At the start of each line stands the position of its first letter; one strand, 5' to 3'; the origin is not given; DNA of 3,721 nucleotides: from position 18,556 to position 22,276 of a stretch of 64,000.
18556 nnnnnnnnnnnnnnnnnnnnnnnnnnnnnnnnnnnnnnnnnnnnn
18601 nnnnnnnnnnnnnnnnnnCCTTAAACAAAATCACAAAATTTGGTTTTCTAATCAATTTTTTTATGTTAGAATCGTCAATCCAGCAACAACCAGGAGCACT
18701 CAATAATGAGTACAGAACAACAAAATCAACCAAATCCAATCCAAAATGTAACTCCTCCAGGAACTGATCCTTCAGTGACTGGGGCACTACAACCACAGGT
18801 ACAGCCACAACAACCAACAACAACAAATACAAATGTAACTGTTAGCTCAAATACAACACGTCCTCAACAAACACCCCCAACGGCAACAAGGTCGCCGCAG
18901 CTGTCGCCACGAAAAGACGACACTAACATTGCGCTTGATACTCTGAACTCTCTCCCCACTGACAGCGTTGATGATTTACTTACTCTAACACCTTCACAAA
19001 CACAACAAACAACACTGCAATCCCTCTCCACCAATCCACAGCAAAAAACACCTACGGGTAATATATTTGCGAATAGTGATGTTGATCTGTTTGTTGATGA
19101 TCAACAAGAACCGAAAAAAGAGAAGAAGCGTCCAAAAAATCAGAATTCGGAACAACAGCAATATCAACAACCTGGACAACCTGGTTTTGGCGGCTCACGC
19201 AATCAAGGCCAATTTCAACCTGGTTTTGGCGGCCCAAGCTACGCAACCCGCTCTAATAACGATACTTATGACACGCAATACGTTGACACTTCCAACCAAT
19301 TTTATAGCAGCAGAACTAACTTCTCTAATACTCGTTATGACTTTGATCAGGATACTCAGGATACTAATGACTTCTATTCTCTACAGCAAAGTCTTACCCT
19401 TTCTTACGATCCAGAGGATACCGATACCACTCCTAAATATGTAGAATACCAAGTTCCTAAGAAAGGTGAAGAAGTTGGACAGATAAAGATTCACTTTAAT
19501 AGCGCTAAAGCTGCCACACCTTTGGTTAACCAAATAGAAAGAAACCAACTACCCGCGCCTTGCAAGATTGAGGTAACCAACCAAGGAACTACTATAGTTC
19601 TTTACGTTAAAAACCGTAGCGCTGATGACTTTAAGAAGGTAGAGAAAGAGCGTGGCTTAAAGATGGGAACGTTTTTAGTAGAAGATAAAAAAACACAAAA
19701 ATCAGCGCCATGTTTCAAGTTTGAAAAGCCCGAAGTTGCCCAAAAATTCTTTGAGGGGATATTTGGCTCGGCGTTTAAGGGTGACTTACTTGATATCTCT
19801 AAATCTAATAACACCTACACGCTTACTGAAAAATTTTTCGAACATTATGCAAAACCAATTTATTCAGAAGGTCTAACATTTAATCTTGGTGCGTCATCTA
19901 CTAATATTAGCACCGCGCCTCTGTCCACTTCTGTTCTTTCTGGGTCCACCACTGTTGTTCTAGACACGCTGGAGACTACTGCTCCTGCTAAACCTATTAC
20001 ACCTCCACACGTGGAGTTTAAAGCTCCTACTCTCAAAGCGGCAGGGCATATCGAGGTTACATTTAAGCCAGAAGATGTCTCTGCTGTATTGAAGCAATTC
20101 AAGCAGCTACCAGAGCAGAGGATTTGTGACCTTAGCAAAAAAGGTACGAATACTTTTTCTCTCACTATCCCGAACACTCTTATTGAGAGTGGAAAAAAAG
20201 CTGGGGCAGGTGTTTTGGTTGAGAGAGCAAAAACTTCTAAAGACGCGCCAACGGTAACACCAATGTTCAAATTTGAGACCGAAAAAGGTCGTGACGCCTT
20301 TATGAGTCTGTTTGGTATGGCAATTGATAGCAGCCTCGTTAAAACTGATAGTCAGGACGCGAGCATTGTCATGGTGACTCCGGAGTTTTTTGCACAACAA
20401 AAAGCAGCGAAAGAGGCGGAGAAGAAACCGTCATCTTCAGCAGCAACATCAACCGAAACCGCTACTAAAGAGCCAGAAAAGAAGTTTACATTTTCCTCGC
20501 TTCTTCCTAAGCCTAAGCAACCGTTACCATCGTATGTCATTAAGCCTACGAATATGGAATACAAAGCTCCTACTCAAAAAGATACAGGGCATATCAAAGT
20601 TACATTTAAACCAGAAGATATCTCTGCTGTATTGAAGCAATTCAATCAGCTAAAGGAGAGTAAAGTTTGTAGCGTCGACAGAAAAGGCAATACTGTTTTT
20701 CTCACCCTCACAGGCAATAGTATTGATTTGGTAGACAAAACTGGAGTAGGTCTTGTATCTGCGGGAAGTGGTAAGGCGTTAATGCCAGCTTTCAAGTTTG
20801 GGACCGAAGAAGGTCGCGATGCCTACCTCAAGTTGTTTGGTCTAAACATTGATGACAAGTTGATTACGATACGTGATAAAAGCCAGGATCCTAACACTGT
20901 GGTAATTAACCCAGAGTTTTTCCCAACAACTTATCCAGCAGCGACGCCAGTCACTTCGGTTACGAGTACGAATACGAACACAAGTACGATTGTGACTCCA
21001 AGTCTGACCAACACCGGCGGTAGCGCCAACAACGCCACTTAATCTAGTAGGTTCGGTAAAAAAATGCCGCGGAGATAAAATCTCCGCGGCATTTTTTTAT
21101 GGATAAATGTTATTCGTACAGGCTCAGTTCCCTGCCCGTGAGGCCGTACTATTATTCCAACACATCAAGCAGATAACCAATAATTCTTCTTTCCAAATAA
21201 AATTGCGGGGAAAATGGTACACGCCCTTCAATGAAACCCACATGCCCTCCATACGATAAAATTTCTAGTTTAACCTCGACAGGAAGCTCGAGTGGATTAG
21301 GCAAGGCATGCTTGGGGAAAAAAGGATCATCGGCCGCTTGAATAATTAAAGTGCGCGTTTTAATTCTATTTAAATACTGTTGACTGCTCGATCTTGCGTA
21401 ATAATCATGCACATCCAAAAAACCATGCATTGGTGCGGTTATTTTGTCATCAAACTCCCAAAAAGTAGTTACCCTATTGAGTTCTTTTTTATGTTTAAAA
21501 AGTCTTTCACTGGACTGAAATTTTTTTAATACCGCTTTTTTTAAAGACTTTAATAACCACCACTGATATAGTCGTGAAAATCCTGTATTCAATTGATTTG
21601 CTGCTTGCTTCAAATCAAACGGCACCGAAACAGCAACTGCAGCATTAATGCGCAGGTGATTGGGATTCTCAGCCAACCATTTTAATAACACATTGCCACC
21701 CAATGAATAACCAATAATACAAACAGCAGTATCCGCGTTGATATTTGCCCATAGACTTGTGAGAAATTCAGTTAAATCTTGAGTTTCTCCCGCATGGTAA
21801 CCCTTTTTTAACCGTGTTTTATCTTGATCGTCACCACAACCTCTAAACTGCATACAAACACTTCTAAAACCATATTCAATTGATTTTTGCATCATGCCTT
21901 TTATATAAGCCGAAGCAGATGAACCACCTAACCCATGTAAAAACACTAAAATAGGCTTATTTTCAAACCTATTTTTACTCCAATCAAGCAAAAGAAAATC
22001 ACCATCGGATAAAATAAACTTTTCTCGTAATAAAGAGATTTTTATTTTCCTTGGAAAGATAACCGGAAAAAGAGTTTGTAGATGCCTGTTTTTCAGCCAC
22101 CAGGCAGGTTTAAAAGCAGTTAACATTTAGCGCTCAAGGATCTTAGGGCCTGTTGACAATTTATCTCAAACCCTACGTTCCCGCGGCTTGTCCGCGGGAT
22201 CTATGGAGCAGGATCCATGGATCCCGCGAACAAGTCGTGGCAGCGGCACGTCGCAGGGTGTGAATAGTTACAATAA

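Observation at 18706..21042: A 778-aa eukaryote-like low-complexity protein with three tandem ~135-aa modules; candidate Dot/Icm-type effector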

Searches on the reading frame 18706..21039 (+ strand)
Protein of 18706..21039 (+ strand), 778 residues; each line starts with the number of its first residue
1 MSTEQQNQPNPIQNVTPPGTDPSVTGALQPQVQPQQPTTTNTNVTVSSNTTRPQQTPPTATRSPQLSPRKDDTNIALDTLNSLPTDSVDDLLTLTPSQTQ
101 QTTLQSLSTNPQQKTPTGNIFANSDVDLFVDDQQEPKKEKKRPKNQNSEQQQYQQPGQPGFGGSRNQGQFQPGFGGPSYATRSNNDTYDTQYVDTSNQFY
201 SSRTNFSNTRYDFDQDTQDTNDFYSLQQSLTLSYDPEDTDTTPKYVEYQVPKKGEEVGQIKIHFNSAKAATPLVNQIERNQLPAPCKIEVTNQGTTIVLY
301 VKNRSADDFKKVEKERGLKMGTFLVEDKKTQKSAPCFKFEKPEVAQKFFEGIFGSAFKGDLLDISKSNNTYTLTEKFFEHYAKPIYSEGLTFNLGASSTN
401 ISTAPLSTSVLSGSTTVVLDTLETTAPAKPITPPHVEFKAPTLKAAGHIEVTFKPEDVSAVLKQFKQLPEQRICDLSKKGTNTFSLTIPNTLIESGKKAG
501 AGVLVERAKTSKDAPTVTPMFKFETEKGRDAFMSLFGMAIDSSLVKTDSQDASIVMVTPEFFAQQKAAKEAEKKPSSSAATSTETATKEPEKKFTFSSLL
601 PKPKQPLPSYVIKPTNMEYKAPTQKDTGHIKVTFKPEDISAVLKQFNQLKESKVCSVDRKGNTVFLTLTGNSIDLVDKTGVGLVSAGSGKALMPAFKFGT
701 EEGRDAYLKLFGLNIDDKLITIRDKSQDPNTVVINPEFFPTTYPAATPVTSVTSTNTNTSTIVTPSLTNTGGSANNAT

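Call 3: search_protein_families(library=pfam, proteins=[window:18706-21039:+], max_evalue=1)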
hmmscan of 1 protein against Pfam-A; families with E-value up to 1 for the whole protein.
window:18706-21039:+ (778 aa): 1 family
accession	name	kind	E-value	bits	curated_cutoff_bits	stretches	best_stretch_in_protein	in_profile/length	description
PF03927.19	NapD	-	0.019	15.5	28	0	632-665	8-41/76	NapD protein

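Call 4: search_protein_families(library=ncbifam, proteins=[window:18706-21039:+], max_evalue=1)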
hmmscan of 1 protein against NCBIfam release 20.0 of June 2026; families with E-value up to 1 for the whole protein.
window:18706-21039:+ (778 aa): 0 families

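Call 5: search_solved_structures(query=window:18706-21039:+, max_evalue=1)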
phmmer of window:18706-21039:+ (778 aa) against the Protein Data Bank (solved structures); distinct sequences matched with E-value up to 1: 0.

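Call 8: find_homologous_proteins(query=window:18706-21039:+, max_evalue=0.001)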
Query window:18706-21039:+ (778 aa): 1 proteins with E <= 0.001 among 8000 candidates.
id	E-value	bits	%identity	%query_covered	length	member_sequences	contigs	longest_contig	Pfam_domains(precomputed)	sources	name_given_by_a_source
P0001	0.0e+0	1708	100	100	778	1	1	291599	-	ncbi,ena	-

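Call 10: find_encoding_contigs(protein=P0001, flank=10000, max_places=3)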
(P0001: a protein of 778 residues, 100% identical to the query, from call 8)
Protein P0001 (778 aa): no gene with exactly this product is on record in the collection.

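Call 67: find_encoding_contigs(protein=P0008, flank=10000, max_places=6)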
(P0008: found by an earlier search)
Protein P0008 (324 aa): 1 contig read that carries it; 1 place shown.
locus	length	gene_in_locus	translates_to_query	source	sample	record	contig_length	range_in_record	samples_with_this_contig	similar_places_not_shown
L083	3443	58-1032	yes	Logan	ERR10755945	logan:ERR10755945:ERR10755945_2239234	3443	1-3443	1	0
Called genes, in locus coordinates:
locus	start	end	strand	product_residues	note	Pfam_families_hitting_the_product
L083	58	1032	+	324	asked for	PF00561:Abhydrolase_1, PF12146:Hydrolase_4, PF12697:Abhydrolase_6, PF20408:Abhydrolase_11 (faint)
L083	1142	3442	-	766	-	?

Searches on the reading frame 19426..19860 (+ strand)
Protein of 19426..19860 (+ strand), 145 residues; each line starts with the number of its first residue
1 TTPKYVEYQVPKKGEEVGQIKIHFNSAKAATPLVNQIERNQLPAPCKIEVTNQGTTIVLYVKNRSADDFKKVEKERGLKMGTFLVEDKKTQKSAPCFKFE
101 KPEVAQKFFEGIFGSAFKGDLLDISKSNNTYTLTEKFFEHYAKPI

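Call 82: predict_structure(alignment_id=A4)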
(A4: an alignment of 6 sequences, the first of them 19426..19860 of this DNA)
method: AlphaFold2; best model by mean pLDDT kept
length: 145 residues; sequences in the alignment: 6
mean_pLDDT: 79.7   pTM: 0.75
mean pLDDT of the five models: 79.7, 78.9, 78.5, 77.2, 76.8
residues with pLDDT >= 90: 8; 70-90: 108; 50-70: 28; < 50: 1
segments of 3 or more residues with pLDDT < 50: none
pLDDT, mean of each block of 10 residues (from residue 1): 85 86 80 68 65 82 87 84 84 86 82 69 78 87 65
secondary structure, 60 per line:
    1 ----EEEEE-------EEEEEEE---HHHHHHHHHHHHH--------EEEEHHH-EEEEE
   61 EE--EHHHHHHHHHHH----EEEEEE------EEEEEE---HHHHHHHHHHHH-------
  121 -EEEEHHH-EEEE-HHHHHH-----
elements in order: E5-9 E17-23 H27-39 E48-51 E56-62 H66-76 E81-86 E93-98 H102-113 E122-125 E130-133 H135-140

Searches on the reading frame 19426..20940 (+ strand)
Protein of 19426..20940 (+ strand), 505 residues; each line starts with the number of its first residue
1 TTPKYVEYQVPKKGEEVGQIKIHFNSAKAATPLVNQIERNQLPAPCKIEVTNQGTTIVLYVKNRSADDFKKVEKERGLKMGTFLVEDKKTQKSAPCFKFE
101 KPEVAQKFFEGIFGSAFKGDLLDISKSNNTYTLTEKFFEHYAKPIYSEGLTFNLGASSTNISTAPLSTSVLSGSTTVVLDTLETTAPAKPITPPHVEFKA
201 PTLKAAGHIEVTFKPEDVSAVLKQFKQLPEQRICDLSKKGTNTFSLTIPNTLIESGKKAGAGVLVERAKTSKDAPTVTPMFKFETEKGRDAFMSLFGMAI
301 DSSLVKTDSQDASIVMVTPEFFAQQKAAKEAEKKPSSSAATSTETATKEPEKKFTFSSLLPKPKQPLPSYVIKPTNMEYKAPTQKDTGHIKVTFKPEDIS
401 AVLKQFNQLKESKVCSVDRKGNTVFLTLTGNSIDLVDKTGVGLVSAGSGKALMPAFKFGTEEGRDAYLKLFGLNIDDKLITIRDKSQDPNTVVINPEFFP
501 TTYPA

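Call 95: search_dna_similar(query=window:19426-20940:+, collection=plasmids, mode=protein, max_evalue=0.01, max_rows=15)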
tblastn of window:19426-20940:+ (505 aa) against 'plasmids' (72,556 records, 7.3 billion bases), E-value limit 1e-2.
No match.

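Call 96: search_dna_similar(query=window:19426-20940:+, collection=phages, mode=protein, max_evalue=0.01, max_rows=10)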
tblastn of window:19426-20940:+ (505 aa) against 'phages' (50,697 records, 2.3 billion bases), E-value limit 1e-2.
No match.

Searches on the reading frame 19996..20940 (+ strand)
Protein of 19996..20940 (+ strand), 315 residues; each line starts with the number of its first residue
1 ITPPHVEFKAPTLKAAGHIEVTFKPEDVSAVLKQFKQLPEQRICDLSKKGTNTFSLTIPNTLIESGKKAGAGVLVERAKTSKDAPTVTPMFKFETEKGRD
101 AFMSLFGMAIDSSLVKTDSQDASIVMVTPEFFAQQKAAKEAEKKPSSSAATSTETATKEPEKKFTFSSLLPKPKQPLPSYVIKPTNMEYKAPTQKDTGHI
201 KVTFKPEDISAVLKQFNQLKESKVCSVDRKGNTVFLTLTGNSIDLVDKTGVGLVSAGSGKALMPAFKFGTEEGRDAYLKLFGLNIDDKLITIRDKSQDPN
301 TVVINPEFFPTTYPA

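Call 27: find_related_loci(query=window:19996-20940:+, collection=genome_contigs, flank=10000)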
Query window:19996-20940:+ (315 aa) in genome_contigs; peptide patterns used: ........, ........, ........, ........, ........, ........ (x = any residue, [..] = any of these).
96 stretches matched a pattern, but none encodes a relative of the query by tblastn (E <= 1e-3).

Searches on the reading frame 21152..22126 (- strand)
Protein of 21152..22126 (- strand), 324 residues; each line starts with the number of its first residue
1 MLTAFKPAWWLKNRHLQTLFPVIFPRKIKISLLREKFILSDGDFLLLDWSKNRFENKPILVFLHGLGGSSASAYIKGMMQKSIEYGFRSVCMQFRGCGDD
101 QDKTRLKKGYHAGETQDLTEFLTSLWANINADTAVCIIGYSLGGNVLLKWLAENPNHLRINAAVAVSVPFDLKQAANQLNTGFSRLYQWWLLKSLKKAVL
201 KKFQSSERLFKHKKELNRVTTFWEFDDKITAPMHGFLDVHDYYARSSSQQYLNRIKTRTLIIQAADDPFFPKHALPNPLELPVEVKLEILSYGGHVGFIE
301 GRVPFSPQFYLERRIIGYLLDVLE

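Call 18: search_protein_families(library=pfam, proteins=[window:21152-22126:-], max_evalue=0.00001)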
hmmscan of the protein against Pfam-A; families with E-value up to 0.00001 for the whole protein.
window:21152-22126:- (324 aa): 4 families
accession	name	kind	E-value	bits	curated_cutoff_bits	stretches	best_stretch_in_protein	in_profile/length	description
PF00561.26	Abhydrolase_1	-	1.4e-21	77.7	25.8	1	58-301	1-244/245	alpha/beta hydrolase fold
PF12146.15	Hydrolase_4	-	5.7e-11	42.6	27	1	56-271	3-206/239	Serine aminopeptidase, S33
PF12697.13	Abhydrolase_6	-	5.8e-11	43.9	26.3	1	60-299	1-208/217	Alpha/beta hydrolase family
PF20408.4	Abhydrolase_11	-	2.3e-07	31.2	27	0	58-173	3-112/193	Alpha/beta hydrolase domain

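Call 29: find_related_loci(query=A3, collection=genome_contigs, flank=10000)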
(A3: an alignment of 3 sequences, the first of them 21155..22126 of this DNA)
Query A3 (324 aa) in genome_contigs; peptide patterns used: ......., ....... (x = any residue, [..] = any of these).
203 stretches matched a pattern; 144 encode a relative of the query (tblastn E <= 1e-3); the best 80 are kept; 80 distinct loci.
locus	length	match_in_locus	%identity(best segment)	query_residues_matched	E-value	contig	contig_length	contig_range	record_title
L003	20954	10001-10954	52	3-323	2e-105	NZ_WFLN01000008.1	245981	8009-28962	Fluviispira multicolorata strain 33A1-SZDP NODE_5_length_245981_cov_96.820857, whole genome shotgun sequence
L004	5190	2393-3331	47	3-320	2e-89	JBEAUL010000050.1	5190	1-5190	MAG: Pseudomonadota bacterium isolate NASQAN2011_177_B_bin.38 scaffold_867274, whole genome shotgun sequence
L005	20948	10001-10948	46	3-323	2e-85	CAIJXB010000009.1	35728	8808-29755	MAG: uncultured Chlamydiae bacterium isolate MJ-time_bin-9202 genome assembly, contig: bin-9202:09/68, whole genome shot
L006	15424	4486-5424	46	5-323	4e-84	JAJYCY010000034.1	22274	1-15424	MAG: Proteobacteria bacterium isolate BP9.bin79 NODE_4171_length_22274_cov_16.998961, whole genome shotgun sequence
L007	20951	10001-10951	45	5-320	1e-82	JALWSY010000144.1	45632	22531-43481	MAG: Sulfurimonas sp. isolate M2_metabat2_scaf2bin.117 M2_NODE_552_length_45632_cov_4.789276, whole genome shotgun seque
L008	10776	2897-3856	44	4-322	5e-81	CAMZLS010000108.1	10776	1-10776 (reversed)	uncultured Helicobacteraceae bacterium isolate RB_MAG_00011 genome assembly, contig: RB_MAG_00011_000000000093, whole ge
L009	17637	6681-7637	45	2-319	1e-80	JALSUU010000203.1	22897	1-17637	MAG: Sulfurimonas sp. isolate S010_metabat1_scaf2bin.003 S010_NODE_508_length_22897_cov_49.501713, whole genome shotgun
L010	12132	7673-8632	43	1-319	2e-79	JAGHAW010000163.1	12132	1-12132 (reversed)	MAG: Sulfurimonas sp. isolate AUK240 PB_MBMC_194_c_000000000098, whole genome shotgun sequence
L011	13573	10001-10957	44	5-322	6e-79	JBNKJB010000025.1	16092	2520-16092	MAG: Sulfurimonadaceae bacterium isolate H2.bin.31.orig k141_585576, whole genome shotgun sequence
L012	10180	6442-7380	44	2-319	4e-79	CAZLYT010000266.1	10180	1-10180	MAG TPA_asm: uncultured Candidatus Competibacteraceae bacterium isolate binchicken_co31_333 genome assembly, contig: k14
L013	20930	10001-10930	41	3-319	1e-78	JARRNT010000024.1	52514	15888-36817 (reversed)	MAG: Gammaproteobacteria bacterium isolate Spart_131_MAG scaffold_532, whole genome shotgun sequence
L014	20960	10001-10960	43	1-319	2e-78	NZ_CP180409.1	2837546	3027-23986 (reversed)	Sulfurimonas sp. CS5 chromosome, complete genome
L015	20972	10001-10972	42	1-323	2e-78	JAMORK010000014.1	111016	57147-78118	MAG: Sulfurimonas sp. isolate 4561-380_metabat2_scaf2bin.006 4561-380_scaffold_20_c1, whole genome shotgun sequence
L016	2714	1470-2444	42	2-319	1e-78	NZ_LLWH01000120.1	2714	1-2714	Pseudomonas endophytica strain BSTT44 contig_206, whole genome shotgun sequence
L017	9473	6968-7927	42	1-319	8e-77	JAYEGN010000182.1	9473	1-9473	MAG: Campylobacterota bacterium isolate MAG245 MAG245_182, whole genome shotgun sequence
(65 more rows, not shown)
